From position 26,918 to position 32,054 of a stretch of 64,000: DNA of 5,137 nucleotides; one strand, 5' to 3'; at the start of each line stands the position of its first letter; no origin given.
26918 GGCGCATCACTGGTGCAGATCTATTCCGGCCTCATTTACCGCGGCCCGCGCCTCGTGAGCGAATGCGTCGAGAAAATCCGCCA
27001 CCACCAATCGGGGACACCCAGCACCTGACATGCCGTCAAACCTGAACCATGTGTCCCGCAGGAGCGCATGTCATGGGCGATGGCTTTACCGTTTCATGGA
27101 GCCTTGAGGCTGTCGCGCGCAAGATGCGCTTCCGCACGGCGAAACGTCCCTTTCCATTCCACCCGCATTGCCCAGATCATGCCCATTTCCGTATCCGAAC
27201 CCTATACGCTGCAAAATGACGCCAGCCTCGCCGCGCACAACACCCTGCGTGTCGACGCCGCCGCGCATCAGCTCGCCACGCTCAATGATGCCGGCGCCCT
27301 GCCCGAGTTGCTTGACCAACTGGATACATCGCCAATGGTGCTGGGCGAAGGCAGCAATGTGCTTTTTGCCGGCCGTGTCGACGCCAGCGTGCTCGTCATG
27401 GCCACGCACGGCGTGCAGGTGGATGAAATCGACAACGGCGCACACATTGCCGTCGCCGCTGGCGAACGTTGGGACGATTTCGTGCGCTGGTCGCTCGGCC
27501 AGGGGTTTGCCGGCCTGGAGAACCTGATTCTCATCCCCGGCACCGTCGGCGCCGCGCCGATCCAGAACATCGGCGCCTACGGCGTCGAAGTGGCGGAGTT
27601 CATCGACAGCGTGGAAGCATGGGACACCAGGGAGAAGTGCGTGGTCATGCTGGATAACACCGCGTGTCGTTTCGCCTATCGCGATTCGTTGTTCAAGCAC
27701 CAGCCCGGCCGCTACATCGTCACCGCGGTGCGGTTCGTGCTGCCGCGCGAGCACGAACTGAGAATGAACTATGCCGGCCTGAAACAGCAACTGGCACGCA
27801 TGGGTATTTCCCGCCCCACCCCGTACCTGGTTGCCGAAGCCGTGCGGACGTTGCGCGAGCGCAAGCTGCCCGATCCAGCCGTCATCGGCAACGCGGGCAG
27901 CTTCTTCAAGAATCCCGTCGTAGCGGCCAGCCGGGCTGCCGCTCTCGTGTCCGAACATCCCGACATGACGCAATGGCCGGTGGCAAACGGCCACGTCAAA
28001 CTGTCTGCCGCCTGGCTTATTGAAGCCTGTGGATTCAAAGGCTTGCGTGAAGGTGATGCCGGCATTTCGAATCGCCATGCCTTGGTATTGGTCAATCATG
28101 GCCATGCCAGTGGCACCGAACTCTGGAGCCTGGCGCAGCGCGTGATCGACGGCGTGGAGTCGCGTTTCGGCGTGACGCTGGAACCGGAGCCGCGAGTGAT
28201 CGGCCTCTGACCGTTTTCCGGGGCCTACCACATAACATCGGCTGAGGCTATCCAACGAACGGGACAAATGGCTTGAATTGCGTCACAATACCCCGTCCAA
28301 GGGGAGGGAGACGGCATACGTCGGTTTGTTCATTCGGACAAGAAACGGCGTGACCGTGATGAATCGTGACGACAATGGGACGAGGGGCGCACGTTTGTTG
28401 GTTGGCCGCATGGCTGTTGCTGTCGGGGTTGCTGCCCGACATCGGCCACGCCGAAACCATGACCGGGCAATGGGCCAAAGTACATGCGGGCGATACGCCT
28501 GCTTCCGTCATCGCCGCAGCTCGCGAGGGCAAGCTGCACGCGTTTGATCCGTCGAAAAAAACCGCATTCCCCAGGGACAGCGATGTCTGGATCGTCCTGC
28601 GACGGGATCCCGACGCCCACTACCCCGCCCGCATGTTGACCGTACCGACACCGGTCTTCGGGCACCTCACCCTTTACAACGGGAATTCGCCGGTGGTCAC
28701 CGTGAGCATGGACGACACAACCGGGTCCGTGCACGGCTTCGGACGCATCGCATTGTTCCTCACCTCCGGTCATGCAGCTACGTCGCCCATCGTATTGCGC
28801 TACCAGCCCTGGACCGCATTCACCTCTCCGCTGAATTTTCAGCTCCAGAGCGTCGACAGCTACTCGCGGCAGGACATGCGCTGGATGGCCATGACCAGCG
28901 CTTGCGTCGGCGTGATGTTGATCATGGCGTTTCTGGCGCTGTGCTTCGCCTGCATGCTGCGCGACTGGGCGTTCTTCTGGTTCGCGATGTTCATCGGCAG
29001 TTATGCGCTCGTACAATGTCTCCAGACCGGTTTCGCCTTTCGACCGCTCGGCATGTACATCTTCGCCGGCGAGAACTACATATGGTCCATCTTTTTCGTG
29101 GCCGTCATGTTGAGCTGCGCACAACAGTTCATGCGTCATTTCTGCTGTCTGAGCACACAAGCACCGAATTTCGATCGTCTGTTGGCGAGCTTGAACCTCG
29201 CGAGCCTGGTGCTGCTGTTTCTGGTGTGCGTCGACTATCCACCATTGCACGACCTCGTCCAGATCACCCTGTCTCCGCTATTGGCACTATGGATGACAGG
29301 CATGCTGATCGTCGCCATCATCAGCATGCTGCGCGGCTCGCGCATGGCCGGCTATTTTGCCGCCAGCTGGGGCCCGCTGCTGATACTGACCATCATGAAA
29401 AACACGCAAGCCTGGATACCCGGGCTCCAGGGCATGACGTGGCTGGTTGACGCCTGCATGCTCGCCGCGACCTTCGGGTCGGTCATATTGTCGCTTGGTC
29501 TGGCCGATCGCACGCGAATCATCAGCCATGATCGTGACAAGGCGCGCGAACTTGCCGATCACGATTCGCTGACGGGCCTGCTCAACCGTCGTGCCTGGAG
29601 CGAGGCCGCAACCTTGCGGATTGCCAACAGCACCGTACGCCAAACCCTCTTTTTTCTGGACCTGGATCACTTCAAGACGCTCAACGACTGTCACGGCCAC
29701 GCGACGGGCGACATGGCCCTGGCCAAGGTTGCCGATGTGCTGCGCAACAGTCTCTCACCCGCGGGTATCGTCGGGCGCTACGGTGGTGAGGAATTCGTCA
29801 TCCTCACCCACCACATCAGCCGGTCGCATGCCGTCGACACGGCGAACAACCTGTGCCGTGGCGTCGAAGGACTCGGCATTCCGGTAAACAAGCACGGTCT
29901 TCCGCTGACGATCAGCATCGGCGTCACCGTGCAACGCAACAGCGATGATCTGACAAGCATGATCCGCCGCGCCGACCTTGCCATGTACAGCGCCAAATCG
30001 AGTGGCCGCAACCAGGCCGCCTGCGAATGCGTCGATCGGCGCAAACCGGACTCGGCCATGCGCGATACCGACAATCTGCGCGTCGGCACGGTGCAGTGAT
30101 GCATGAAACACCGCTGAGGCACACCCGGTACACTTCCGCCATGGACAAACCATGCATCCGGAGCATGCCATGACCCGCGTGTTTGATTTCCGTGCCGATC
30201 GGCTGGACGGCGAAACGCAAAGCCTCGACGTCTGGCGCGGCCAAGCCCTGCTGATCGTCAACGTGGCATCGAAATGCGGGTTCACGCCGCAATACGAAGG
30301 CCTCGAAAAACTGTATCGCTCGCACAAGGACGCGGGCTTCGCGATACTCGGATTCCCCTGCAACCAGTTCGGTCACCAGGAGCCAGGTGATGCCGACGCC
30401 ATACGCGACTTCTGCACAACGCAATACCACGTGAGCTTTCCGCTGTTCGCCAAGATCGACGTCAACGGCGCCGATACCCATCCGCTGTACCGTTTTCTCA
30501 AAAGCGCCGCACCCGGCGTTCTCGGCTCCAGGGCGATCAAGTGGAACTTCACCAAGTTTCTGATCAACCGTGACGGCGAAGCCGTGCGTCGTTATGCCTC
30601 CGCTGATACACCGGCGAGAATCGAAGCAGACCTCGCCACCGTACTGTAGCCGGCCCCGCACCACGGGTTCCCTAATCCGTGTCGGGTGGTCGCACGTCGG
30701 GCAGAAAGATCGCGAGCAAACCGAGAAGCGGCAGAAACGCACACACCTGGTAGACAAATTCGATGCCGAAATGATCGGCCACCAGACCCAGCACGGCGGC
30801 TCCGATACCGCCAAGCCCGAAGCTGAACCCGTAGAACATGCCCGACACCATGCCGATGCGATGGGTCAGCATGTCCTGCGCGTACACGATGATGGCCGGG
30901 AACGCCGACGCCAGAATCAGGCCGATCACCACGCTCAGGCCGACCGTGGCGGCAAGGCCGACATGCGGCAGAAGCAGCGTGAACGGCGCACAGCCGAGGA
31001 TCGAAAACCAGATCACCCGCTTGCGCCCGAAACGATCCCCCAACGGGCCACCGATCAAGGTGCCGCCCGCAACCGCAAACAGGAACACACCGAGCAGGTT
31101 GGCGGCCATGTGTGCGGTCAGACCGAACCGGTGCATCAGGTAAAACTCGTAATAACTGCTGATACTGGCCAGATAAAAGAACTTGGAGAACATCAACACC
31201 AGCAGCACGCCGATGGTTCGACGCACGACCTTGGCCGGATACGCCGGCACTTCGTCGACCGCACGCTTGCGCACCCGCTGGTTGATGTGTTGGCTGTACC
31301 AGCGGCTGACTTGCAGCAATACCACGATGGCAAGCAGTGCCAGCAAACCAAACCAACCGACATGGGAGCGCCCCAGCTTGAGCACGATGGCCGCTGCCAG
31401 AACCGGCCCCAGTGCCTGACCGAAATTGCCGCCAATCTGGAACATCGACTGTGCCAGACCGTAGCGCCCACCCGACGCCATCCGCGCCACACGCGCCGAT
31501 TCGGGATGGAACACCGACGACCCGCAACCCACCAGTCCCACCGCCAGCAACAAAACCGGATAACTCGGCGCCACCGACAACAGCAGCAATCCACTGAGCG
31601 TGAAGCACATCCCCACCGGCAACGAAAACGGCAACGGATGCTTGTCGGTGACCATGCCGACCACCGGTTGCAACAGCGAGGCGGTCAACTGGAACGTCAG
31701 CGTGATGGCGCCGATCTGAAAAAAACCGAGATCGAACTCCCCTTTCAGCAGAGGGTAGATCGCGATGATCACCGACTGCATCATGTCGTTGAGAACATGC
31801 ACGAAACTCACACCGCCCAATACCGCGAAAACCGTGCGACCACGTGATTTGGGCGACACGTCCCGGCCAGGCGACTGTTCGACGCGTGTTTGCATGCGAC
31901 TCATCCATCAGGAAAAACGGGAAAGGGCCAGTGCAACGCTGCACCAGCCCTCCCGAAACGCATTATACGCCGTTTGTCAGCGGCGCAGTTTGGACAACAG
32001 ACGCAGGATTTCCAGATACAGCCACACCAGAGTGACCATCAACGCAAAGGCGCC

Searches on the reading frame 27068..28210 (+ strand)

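Call 14: search_protein_families(library=pfam, proteins=[window:27068-28210:+], max_evalue=0.001)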
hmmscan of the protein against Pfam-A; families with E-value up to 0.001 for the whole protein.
window:27068-28210:+ (380 aa): 2 families
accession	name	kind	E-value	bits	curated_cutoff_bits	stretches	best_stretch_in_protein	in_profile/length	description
PF02873.21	MurB_C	-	4.3e-29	101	27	1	255-378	2-99/99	UDP-N-acetylenolpyruvoylglucosamine reductase, C-terminal domain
PF01565.28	FAD_binding_4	-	2.6e-15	56.8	26.4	1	87-191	25-135/139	FAD binding domain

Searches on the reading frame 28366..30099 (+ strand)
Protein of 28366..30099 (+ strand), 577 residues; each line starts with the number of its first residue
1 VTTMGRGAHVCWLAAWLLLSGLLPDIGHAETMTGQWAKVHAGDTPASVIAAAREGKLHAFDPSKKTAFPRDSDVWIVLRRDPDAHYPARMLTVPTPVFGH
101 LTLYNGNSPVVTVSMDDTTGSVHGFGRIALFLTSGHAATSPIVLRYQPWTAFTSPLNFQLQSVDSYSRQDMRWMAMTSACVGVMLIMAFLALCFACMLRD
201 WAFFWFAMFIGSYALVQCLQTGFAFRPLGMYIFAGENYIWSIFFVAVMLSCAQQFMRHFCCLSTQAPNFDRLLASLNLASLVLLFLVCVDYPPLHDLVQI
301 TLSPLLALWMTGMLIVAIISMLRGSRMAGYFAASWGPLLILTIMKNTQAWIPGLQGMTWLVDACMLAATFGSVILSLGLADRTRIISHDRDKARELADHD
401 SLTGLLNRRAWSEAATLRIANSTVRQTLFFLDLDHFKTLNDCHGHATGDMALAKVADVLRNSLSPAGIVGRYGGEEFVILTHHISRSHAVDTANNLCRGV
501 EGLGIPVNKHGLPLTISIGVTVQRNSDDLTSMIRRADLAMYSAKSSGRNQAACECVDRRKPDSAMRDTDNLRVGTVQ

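Call 14: search_protein_families(library=pfam, proteins=[window:28366-30099:+], max_evalue=0.001)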
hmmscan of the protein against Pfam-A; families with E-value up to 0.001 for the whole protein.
window:28366-30099:+ (577 aa): 2 families
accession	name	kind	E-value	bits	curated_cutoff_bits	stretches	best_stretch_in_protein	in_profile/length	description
PF00990.26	GGDEF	-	2.7e-38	131.7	23.8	1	397-550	1-161/161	Diguanylate cyclase, GGDEF domain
PF07695.17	7TMR-DISM_7TM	-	4.7e-20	72.8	29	1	176-382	4-205/205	7TM diverse intracellular signalling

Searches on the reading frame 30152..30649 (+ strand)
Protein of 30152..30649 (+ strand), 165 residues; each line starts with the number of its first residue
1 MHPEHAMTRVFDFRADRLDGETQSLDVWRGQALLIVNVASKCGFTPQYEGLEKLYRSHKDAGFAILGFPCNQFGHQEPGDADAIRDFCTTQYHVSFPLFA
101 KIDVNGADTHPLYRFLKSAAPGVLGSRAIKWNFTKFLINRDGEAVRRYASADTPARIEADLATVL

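Call 14: search_protein_families(library=pfam, proteins=[window:30152-30649:+], max_evalue=0.001)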
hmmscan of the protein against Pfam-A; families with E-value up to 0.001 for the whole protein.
window:30152-30649:+ (165 aa): 1 family
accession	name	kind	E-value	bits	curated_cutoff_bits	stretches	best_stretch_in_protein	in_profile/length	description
PF00255.25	GSHPx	-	5.5e-42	142.2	27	1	10-117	1-108/108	Glutathione peroxidase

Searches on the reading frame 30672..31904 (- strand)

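Call 14: search_protein_families(library=pfam, proteins=[window:30672-31904:-], max_evalue=0.001)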
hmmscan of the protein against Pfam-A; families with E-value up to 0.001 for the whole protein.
window:30672-31904:- (410 aa): 2 families
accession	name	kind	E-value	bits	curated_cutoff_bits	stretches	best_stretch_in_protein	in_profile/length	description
PF07690.21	MFS_1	-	4.5e-41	141.3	33.4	2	33-263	2-235/347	Major Facilitator Superfamily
PF03137.26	OATP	-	0.00033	19.5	25.8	0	231-292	294-357/545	Organic Anion Transporter Polypeptide (OATP) family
